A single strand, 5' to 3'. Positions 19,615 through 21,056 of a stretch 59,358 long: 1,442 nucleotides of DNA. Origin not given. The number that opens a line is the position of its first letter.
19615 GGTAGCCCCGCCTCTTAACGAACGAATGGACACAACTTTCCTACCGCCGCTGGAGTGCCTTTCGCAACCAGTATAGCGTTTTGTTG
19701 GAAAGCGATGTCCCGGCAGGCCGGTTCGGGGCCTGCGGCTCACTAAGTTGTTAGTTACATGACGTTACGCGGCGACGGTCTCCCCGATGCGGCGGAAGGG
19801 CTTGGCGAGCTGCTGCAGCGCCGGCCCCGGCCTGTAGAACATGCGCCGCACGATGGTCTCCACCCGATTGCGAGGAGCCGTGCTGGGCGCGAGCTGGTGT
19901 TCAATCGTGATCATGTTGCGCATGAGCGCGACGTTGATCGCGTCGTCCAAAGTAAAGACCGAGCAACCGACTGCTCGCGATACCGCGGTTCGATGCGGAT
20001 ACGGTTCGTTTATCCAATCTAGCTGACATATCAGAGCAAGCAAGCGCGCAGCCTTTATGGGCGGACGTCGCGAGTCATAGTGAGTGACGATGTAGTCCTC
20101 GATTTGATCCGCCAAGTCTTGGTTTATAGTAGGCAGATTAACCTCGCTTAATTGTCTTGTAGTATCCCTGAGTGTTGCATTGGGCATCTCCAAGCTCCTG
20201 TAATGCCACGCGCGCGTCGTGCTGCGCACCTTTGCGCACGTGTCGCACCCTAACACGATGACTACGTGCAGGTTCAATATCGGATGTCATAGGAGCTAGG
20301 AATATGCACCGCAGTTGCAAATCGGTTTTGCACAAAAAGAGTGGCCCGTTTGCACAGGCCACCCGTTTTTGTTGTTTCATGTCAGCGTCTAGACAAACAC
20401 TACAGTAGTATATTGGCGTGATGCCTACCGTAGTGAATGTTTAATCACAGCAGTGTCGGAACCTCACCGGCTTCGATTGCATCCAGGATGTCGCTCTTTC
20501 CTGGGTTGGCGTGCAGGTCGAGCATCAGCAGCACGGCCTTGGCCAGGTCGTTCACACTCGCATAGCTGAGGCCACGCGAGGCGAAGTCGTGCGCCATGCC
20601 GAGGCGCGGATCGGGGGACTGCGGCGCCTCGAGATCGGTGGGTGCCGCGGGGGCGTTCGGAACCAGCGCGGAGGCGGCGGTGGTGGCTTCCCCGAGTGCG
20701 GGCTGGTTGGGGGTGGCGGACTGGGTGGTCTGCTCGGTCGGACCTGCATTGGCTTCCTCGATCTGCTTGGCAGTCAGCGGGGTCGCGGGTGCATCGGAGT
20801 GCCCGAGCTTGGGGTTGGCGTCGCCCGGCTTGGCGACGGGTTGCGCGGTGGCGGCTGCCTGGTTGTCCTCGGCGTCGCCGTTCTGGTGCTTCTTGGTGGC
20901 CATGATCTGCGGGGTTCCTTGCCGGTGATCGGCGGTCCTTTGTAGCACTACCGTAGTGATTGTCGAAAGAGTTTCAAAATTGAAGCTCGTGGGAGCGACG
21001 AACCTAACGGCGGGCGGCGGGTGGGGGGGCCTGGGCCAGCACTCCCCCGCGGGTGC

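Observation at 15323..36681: Near-invariant element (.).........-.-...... heads almost every transcription unit of the plus-strand early/replication block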

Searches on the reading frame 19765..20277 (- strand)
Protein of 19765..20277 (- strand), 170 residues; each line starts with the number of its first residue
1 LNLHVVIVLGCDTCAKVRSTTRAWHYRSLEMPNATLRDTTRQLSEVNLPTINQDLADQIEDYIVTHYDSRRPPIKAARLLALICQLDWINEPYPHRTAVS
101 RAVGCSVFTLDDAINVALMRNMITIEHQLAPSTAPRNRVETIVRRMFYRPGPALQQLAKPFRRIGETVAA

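Call 8: search_protein_families(library=pfam, proteins=[window:19765-20277:-], max_evalue=0.01)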
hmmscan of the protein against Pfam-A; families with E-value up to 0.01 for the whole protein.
window:19765-20277:- (170 aa): 0 families

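Call 34: search_protein_families(library=phrogs, proteins=[window:19765-20277:-], max_evalue=0.01)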
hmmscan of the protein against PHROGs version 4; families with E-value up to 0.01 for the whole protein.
window:19765-20277:- (170 aa): 0 families

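Call 51: search_protein_families(library=pfam, proteins=[window:19765-20187:-], max_evalue=1)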
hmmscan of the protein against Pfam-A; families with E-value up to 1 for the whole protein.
window:19765-20187:- (140 aa): 2 families
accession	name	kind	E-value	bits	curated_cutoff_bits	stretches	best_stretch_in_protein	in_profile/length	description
PF24409.1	wHTH-PRTase_assc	-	0.034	14.6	27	1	56-100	4-48/83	wHTH-PRTase associated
PF11647.13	MLD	-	0.16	12.5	35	1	24-42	48-66/81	Membrane Localization Domain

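Call 65: search_protein_families(library=ncbifam, proteins=[window:19765-20187:-], max_evalue=0.1)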
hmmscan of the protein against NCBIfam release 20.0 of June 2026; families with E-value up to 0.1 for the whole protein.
window:19765-20187:- (140 aa): 0 families

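Call 66: find_homologous_proteins(query=window:19765-20187:-, max_evalue=0.001)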
Query window:19765-20187:- (140 aa): 2 proteins with E <= 0.001 among 34 candidates.
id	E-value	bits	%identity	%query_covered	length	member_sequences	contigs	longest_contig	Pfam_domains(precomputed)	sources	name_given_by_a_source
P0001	4.2e-87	307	100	100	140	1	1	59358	-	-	-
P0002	6.7e-45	170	66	84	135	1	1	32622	-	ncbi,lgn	-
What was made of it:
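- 19765..20187 (-): Candidate reader: a 140-aa winged-helix protein in the leftward early operon. 66% identical in L149, which has the same motif (call 66).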

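Call 67: find_encoding_contigs(protein=P0002, flank=10000, max_places=4)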
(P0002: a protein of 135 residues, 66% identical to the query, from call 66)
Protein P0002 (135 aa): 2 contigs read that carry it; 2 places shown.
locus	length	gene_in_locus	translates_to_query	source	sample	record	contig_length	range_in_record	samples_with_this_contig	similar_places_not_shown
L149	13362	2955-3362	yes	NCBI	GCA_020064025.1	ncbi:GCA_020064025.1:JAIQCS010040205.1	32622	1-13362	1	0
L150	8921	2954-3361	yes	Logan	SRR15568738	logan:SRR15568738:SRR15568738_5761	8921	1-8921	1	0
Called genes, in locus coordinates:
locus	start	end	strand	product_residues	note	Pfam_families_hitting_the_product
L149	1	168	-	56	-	?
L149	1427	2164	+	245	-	PF01541:GIY-YIG (weak), PF13556:HTH_30 (faint)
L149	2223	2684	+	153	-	-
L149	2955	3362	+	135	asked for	-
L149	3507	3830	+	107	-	-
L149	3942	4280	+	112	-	-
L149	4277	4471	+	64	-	-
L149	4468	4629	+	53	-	-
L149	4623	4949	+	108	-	-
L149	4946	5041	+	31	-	-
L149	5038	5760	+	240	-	PF07021:MetW (weak), PF13489:Methyltransf_23, PF13847:Methyltransf_31, PF08241:Methyltransf_11, PF08242:Methyltransf_12, PF13649:Methyltransf_25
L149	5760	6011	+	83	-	-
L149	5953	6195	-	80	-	-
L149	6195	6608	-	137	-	-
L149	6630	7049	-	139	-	-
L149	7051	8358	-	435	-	-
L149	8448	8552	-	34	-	-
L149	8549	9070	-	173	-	-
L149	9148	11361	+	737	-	PF23899:SU10_portal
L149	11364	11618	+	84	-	-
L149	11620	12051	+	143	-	-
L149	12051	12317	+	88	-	-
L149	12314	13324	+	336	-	-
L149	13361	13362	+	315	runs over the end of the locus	PF25209:Phage_capsid_4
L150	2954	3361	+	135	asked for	-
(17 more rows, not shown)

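Call 83: find_homologous_proteins(query=A5, max_evalue=0.001)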
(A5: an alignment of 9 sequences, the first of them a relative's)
Query A5 (9 sequences) (140 aa, profile of the alignment): 45 proteins with E <= 0.001 among 6581 candidates.
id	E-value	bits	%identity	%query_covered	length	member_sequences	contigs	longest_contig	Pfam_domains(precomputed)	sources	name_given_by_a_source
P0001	3.8e-43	164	100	100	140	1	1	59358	-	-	-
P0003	2.4e-42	162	30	59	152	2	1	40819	-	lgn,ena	-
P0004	2.2e-41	158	31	61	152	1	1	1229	-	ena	-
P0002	1.3e-39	153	66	84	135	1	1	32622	-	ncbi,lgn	-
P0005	1.9e-39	152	31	54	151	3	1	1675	-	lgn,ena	-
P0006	4.2e-39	151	31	54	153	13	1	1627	-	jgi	-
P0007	5.4e-39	151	31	54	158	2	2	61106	-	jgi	-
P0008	1.0e-38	150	27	77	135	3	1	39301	-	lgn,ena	-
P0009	3.1e-38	148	31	54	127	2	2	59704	-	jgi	jgi:hypothetical protein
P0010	1.1e-37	146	26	81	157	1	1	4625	-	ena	-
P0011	1.1e-37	146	26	81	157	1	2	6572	-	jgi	-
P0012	1.2e-37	146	26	81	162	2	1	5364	-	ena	-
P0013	3.4e-37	145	32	54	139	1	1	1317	-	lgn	-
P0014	4.5e-37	144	32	70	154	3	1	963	-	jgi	-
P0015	4.8e-37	144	28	69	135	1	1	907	-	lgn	-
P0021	4.9e-35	138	29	71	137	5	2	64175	-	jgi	-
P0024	2.5e-34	136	31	56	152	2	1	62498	-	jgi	jgi:hypothetical protein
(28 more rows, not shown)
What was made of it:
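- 19765..20187 (-): 45 unannotated homologues, from metagenome assemblies and phage-like contigs (call 83).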

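Call 86: search_solved_structures(query=A8, max_evalue=10)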
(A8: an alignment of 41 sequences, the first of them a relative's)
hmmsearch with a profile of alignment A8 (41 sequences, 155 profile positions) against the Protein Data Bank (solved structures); distinct sequences matched with E-value up to 10: 4.
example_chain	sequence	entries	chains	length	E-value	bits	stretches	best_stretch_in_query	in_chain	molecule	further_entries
7bhy_A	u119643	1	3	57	0.28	14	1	68-99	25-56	Deoxyribonucleoside regulator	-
1b1b_A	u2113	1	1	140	0.88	12.4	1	66-100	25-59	PROTEIN (IRON DEPENDENT REGULATOR)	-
2isy_A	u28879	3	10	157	1.1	12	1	66-101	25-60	Iron-dependent repressor ideR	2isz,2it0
7b25_A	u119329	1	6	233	1.1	12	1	66-113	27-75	DtxR family iron (Metal) dependent repressor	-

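Call 89: find_encoding_contigs(protein=P0021, flank=10000, max_places=1)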
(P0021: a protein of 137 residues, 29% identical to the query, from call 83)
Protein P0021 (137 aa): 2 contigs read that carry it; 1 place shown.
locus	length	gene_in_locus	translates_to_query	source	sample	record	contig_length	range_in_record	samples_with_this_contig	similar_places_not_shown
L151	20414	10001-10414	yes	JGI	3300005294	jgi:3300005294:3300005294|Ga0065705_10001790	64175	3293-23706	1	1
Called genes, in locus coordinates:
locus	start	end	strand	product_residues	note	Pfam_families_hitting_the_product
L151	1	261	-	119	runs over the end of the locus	-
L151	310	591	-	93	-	-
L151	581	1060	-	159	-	-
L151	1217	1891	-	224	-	PF12705:PDDEXK_1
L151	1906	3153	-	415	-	-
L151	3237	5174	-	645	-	PF00476:DNA_pol_A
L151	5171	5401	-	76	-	-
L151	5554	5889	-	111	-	-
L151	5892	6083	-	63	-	-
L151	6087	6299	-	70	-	PF13560:HTH_31 (weak)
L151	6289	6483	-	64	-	-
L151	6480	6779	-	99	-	-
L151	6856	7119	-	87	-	-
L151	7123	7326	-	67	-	-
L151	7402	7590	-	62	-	-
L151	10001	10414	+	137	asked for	-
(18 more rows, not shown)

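Call 90: find_encoding_contigs(protein=P0024, flank=10000, max_places=1)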
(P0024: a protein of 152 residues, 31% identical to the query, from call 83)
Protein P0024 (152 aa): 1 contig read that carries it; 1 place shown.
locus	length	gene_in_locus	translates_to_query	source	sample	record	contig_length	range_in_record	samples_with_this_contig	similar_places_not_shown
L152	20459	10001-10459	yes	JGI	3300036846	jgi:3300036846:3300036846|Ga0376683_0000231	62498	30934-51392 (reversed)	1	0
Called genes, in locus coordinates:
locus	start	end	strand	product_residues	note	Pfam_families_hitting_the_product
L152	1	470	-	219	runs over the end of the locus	-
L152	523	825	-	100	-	-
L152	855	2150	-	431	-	PF13203:DUF2201_N, PF09967:DUF2201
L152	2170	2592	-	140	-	-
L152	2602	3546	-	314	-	-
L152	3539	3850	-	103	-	-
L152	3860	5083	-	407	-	-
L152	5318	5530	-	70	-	-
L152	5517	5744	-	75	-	-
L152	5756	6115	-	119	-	-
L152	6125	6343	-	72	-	-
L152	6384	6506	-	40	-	-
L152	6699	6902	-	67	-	-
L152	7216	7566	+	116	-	-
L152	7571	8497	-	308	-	-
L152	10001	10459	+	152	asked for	-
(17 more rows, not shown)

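Call 93: predict_structure(alignment_id=A8)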
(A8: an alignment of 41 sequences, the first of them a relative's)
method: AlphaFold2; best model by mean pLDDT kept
length: 140 residues; sequences in the alignment: 41
mean_pLDDT: 82.0   pTM: 0.74
mean pLDDT of the five models: 82.0, 81.8, 80.1, 79.1, 78.9
residues with pLDDT >= 90: 83; 70-90: 22; 50-70: 20; < 50: 15
segments of 3 or more residues with pLDDT < 50: 1-5, 7-14
pLDDT, mean of each block of 10 residues (from residue 1): 47 62 95 90 92 93 91 93 95 90 57 83 94 67
secondary structure, 60 per line:
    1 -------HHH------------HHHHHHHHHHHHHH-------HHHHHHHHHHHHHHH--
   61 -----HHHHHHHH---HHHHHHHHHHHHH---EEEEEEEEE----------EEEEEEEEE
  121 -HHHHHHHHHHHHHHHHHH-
elements in order: H23-36 H44-58 H66-73 H77-89 E93-101 E112-120 H122-139
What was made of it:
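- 19765..20187 (-): AF2 model pLDDT 82 (call 93).
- On MarR-family repressor and operator: The AF2 model of 19765-20187 has pLDDT 82 (call 93).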

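Call 98: fold_search(model_id=the predicted structure, library=pdb)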
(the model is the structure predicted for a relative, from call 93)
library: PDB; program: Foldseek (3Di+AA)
matches with E <= 10: 1247; with E <= 0.001: 0
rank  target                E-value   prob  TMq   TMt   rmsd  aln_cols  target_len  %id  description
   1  4zzl_A                1.1e-02  0.97  0.39  0.37   9.1       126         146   16  MexR R21W derepressor mutant causing multidrug resistance in P. aeruginosa by mexAB-oprM efflux pump expression (released 2016-07-27)
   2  3r0a_A                1.5e-02  0.98  0.37  0.42  11.6       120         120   12  Possible transcriptional regulator from Methanosarcina mazei Go1 (gi 21227196) (released 2011-03-23)
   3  5jbr_A                1.7e-02  1.00  0.43  0.41   5.3       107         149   11  Crystal structure of uncharacterized protein Bcav_2135 from Beutenbergia cavernae (released 2016-04-20)
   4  5jls                  1.7e-02  0.96  0.37  0.38  10.3       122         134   10  Crystal Structure of Adhesin competence repressor (AdcR) from Streptococcus pyogenes (C-terminally His tagged) (released 2017-05-03)
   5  1lnw_A                2.2e-02  0.97  0.39  0.39   7.2       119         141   14  CRYSTAL STRUCTURE OF THE MEXR REPRESSOR OF THE MEXAB-OPRM MULTIDRUG EFFLUX OPERON OF PSEUDOMONAS AERUGINOSA (released 2002-09-11)
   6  5jbr_B                2.3e-02  0.99  0.43  0.42   6.2       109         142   12  Crystal structure of uncharacterized protein Bcav_2135 from Beutenbergia cavernae (released 2016-04-20)
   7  7d58_O                2.3e-02  0.98  0.39  0.14   9.8       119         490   16  cryo-EM structure of human RNA polymerase III in elongating state (released 2021-02-17)
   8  4rgu_B                2.3e-02  0.89  0.34  0.34  11.2       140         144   14  Crystal Structure of Putative MarR Family Transcriptional Regulator HcaR from Acinetobacter sp. ADP complexed with fer (released 2015-03-04)
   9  1sfx_A                2.5e-02  0.98  0.39  0.48  10.3       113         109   14  X-ray crystal structure of putative HTH transcription regulator from Archaeoglobus fulgidus (released 2004-08-03)
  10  1zga                  3.1e-02  0.96  0.38  0.18   8.6       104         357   12  Crystal structure of isoflavanone 4'-O-methyltransferase complexed with (+)-6a-hydroxymaackiain (released 2006-08-01)
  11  8xzu                  3.3e-02  0.97  0.38  0.40   8.5       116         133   17  HosA transcriptional regulator from enteropathogenic Escherichia coli O127:H6 (strain E2348/69) bound with 4-hydroxy ben (released 2024-08-28)
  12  4rgr_A                3.3e-02  0.95  0.40  0.40  10.9       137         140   13  Crystal Structure of Putative MarR Family Transcriptional Regulator HcaR from Acinetobacter sp. ADP (released 2015-03-04)
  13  3k0l_A                3.5e-02  0.98  0.42  0.42   6.8       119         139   12  Crystal Structure of Putative MarR Family Transcriptional Regulator from Acinetobacter sp. ADP (released 2009-10-13)
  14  2v79_B                3.5e-02  0.98  0.44  0.51  10.7       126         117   13  Crystal Structure of the N-terminal domain of DnaD from Bacillus Subtilis (released 2008-01-15)
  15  4nb5_D                3.5e-02  0.91  0.35  0.34  10.8       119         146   17  Crystal Structure of a transcriptional regulator (released 2014-04-23)
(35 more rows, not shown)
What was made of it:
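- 19765..20187 (-): Best PDB folds are MarR, MexR and MepR (prob 0.97-1.0, TM about 0.4; call 98).
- On MarR-family repressor and operator: DnaD-N and TFE also match (call 98).
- A conserved early winged-helix protein has a MarR-like predicted fold (calls 83, 93, 98).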

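Call 114: fold_search(model_id=the predicted structure, library=viral)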
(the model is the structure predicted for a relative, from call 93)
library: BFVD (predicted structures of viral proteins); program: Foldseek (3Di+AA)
matches with E <= 10: 1128; with E <= 0.001: 0
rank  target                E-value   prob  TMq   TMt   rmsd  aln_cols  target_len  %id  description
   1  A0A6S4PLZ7            3.3e-03  1.00  0.42  0.53   7.1       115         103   10  Uncharacterized protein [uncultured phage_MedDCM-OCT-S45-C18]
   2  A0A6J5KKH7            3.9e-03  1.00  0.37  0.37   5.4        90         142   20  Uncharacterized protein [uncultured Caudovirales phage]
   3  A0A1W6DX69            6.7e-03  1.00  0.43  0.49   5.0       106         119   15  Uncharacterized protein [Sphingobium phage Lacusarx]
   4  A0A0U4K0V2            8.5e-03  1.00  0.42  0.64   4.5        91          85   14  HTH DNA binding domain protein [Arthrobacter phage Laroye]
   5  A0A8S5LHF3            9.0e-03  1.00  0.52  0.62   2.9       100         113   14  Winged helix-turn-helix transcription repressor [Myoviridae sp. ctqMr7]
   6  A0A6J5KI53            1.0e-02  1.00  0.38  0.54   5.6        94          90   17  Helix-turn-helix domain containing protein [uncultured Caudovirales phage]
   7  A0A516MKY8            1.4e-02  0.99  0.50  0.42  10.2       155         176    7  (no name in the UniProt tables at hand)
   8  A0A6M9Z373            1.4e-02  0.98  0.42  0.20  10.1       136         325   15  (no name in the UniProt tables at hand)
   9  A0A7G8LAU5            1.4e-02  1.00  0.48  0.33   3.7       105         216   12  (no name in the UniProt tables at hand)
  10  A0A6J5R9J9            1.5e-02  0.99  0.35  0.37   5.9        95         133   20  Helix-turn-helix domain containing protein [uncultured Caudovirales phage]
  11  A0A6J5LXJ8            1.7e-02  1.00  0.43  0.40   6.1       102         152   19  Helix-turn-helix domain containing protein [uncultured Caudovirales phage]
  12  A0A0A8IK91            1.7e-02  0.99  0.51  0.25  11.0       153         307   16  (no name in the UniProt tables at hand)
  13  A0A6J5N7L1            2.0e-02  0.95  0.38  0.28  10.9       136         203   15  Helix-turn-helix domain containing protein [uncultured Caudovirales phage]
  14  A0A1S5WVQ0            2.2e-02  0.92  0.38  0.38  19.4       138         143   10  (no name in the UniProt tables at hand)
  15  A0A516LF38            2.4e-02  1.00  0.50  0.64   5.0       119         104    7  (no name in the UniProt tables at hand)
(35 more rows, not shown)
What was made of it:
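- It also matches DnaD-type replisome organisers (calls 98, 114), so this protein might read the iterons at 22.6-22.95 kb instead.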

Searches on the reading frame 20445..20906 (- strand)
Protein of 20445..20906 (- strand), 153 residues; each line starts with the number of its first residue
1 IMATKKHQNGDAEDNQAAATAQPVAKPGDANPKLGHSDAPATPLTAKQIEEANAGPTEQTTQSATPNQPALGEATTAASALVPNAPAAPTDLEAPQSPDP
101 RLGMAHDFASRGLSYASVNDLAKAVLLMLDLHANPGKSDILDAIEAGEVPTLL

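Call 34: search_protein_families(library=phrogs, proteins=[window:20445-20906:-], max_evalue=0.01)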
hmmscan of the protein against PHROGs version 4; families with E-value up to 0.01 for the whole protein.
window:20445-20906:- (153 aa): 0 families

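Call 51: search_protein_families(library=pfam, proteins=[window:20445-20906:-], max_evalue=1)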
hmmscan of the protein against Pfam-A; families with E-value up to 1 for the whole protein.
window:20445-20906:- (153 aa): 1 family
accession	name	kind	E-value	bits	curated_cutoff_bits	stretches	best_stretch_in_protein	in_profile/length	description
PF19646.4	DUF6149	-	0.76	10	27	0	78-108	132-162/200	Family of unknown function (DUF6149)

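Call 65: search_protein_families(library=ncbifam, proteins=[window:20445-20906:-], max_evalue=0.1)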
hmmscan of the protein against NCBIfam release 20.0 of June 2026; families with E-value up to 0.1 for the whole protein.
window:20445-20906:- (153 aa): 0 families
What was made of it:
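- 20445..20906 (-): 153-aa early protein flanked on both sides by sites; an alternative candidate reader. No family hit (calls 34, 51, 65).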
